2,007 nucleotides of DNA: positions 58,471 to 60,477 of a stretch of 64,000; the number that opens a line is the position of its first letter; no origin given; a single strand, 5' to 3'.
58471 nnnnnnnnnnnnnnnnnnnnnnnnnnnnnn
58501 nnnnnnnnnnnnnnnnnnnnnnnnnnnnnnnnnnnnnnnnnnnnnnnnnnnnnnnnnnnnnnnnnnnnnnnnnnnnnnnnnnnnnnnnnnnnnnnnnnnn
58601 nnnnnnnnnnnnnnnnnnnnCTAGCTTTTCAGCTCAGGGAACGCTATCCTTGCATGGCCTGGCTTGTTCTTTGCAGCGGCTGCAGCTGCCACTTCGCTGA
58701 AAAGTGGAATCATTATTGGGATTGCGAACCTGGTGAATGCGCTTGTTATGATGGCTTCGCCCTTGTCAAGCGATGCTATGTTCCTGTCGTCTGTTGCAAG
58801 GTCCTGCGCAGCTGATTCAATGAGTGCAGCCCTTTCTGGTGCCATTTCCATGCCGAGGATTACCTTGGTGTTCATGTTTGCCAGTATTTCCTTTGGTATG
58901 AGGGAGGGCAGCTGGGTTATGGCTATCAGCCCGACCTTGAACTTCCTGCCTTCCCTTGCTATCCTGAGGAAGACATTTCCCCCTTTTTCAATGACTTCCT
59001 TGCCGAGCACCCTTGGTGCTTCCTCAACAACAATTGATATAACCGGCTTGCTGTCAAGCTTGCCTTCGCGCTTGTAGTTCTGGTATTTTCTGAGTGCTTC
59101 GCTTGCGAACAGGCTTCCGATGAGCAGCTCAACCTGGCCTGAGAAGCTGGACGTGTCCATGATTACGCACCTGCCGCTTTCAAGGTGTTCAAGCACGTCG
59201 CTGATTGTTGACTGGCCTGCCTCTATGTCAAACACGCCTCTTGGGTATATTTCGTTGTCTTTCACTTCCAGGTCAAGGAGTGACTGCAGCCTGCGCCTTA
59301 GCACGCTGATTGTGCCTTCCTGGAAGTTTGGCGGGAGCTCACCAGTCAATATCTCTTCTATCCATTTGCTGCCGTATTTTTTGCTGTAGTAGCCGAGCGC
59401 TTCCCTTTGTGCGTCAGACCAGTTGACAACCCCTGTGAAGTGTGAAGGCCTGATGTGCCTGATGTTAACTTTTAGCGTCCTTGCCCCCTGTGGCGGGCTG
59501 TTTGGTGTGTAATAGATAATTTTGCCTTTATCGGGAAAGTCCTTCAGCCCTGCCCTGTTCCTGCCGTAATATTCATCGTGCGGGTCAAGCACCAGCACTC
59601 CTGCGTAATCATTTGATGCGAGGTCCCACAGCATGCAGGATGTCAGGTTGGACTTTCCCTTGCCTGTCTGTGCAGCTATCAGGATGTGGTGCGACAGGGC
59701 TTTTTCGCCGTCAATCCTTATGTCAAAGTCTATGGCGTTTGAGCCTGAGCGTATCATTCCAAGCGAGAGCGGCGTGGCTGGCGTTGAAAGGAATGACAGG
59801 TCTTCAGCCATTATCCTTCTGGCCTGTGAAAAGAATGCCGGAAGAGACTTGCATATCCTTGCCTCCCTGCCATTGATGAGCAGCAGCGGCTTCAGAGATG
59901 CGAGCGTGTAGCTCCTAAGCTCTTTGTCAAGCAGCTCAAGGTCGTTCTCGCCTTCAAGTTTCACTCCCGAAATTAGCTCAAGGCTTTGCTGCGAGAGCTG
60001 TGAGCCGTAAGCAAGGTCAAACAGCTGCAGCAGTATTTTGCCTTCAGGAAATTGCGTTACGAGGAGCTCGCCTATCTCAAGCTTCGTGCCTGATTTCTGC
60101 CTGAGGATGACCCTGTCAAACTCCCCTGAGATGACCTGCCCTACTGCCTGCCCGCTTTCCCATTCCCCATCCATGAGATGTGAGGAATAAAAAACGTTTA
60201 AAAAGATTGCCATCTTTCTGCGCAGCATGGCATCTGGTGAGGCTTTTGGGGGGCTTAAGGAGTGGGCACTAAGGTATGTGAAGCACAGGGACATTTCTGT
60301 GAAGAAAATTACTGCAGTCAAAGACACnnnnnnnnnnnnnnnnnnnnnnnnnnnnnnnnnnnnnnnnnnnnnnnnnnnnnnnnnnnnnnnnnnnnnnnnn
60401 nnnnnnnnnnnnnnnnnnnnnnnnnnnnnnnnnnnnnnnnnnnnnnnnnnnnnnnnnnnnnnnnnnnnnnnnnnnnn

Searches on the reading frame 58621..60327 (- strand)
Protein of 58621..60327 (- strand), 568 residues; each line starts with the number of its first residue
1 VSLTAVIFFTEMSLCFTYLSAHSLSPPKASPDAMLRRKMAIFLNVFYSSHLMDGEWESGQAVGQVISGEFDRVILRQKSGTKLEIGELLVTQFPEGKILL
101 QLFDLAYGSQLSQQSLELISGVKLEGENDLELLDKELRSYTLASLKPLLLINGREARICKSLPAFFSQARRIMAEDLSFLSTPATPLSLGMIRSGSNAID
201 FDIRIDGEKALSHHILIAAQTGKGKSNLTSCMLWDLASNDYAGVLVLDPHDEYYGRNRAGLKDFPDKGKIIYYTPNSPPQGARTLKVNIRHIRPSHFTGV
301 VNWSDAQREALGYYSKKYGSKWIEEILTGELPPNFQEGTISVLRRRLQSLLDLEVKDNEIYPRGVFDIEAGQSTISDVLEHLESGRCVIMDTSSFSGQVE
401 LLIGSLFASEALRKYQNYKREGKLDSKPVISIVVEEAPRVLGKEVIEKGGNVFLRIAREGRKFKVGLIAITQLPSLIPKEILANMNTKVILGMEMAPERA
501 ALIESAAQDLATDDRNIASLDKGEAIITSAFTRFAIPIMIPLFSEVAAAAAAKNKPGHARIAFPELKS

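Call 13: search_protein_families(library=pfam, proteins=[window:58621-60327:-])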
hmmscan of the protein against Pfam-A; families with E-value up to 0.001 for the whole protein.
window:58621-60327:- (568 aa): 1 family
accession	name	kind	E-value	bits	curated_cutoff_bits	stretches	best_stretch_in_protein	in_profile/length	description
PF01935.23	DUF87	-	6.7e-23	82.4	23.2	1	192-407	6-216/220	Helicase HerA, central domain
